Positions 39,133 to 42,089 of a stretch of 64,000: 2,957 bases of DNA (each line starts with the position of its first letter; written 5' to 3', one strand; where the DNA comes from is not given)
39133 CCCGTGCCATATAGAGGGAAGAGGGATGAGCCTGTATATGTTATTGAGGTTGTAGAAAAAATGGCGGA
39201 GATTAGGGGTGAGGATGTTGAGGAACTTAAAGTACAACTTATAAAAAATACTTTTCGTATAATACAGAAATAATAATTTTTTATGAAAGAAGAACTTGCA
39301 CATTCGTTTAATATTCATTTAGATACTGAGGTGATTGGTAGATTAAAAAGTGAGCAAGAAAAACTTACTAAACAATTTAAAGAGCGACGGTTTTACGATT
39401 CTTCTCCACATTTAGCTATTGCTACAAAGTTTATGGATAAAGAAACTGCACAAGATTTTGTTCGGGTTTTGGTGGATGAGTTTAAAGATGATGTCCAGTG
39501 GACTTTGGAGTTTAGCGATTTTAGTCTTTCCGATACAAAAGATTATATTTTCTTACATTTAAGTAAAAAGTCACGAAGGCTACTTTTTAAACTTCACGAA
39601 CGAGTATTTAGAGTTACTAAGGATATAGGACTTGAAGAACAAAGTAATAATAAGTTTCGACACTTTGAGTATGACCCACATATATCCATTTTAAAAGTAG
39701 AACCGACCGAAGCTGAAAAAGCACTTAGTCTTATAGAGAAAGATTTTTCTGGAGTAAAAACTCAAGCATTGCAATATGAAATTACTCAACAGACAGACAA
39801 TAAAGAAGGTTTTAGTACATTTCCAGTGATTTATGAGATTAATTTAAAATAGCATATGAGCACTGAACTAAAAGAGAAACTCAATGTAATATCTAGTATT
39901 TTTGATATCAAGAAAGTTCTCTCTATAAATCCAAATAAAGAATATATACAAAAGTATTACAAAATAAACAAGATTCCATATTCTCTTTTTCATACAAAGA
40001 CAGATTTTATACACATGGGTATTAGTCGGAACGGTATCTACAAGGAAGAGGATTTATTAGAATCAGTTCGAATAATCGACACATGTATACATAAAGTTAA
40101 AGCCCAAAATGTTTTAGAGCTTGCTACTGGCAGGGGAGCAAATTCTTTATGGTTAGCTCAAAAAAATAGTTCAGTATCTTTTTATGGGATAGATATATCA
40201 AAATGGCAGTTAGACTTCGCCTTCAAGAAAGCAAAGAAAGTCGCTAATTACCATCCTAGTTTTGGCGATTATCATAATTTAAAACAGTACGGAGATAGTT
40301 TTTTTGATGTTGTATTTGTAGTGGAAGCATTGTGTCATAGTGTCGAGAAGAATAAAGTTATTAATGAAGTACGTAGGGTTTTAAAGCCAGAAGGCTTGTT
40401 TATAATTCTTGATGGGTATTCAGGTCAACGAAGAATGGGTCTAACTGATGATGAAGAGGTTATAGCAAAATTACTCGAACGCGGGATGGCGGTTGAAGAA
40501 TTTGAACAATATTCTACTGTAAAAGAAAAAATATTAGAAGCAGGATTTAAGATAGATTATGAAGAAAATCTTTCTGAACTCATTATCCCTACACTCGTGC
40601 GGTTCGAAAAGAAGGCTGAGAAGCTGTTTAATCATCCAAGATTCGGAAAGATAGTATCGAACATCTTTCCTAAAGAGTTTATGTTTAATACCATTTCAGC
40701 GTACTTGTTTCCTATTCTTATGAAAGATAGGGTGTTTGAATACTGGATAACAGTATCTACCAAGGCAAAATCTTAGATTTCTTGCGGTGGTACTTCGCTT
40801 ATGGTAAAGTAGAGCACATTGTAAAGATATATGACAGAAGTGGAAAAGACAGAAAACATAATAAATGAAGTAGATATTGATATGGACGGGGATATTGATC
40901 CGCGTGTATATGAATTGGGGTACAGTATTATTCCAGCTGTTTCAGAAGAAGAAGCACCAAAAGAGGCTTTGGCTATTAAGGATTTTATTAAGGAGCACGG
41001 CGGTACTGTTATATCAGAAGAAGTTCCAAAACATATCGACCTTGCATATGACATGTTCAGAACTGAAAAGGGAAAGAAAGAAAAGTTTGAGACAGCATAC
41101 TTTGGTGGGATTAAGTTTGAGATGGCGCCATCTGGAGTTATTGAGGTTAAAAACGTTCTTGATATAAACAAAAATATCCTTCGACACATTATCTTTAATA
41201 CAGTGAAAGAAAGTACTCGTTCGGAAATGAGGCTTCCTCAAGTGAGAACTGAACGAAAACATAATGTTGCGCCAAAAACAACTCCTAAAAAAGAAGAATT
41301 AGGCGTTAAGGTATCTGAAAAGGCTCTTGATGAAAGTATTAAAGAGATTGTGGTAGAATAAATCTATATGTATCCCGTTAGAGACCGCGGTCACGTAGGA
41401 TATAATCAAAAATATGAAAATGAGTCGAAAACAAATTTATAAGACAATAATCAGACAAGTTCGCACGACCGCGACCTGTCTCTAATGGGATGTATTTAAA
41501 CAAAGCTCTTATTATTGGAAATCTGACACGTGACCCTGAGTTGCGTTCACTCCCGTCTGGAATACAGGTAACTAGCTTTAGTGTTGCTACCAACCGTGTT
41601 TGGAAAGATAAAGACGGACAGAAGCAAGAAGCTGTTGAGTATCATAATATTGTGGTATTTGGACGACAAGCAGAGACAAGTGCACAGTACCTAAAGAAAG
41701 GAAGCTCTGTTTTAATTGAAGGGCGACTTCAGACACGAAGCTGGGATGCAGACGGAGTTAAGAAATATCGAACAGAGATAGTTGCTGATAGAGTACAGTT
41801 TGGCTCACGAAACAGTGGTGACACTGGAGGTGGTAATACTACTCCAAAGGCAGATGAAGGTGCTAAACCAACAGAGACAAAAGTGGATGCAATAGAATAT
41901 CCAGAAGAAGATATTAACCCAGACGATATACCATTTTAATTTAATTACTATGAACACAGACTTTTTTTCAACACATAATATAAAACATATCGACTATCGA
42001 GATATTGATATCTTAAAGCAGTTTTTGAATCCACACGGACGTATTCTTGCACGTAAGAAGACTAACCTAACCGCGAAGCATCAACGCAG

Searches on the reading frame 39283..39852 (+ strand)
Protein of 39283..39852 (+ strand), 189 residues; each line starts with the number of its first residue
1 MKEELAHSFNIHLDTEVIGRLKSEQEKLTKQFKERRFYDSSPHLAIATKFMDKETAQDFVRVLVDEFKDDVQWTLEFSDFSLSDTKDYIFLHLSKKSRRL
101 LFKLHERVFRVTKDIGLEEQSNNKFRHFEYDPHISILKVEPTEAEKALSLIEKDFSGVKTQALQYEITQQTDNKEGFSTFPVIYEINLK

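Call 107: search_protein_families(library=pfam, proteins=[window:39283-39852:+], max_evalue=0.001)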
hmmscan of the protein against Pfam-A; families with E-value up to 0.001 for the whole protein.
window:39283-39852:+ (189 aa): 1 family
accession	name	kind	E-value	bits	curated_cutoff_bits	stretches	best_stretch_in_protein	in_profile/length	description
PF13563.12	2_5_RNA_ligase2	-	3.3e-08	34.1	27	1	26-152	10-130/152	2'-5' RNA ligase superfamily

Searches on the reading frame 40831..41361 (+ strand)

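Call 107: search_protein_families(library=pfam, proteins=[window:40831-41361:+], max_evalue=0.001)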
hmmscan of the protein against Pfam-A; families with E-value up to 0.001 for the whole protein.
window:40831-41361:+ (176 aa): 1 family
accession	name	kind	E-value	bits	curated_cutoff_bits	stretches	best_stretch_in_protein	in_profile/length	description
PF01250.22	Ribosomal_S6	-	4.2e-10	40.1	27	1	27-122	2-89/90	Ribosomal protein S6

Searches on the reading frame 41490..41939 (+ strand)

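Call 107: search_protein_families(library=pfam, proteins=[window:41490-41939:+], max_evalue=0.001)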
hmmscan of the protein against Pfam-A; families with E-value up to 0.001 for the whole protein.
window:41490-41939:+ (149 aa): 1 family
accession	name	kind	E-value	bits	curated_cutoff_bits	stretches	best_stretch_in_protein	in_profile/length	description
PF00436.31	SSB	-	2.8e-38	130.6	26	1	3-104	1-103/104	Single-strand binding protein family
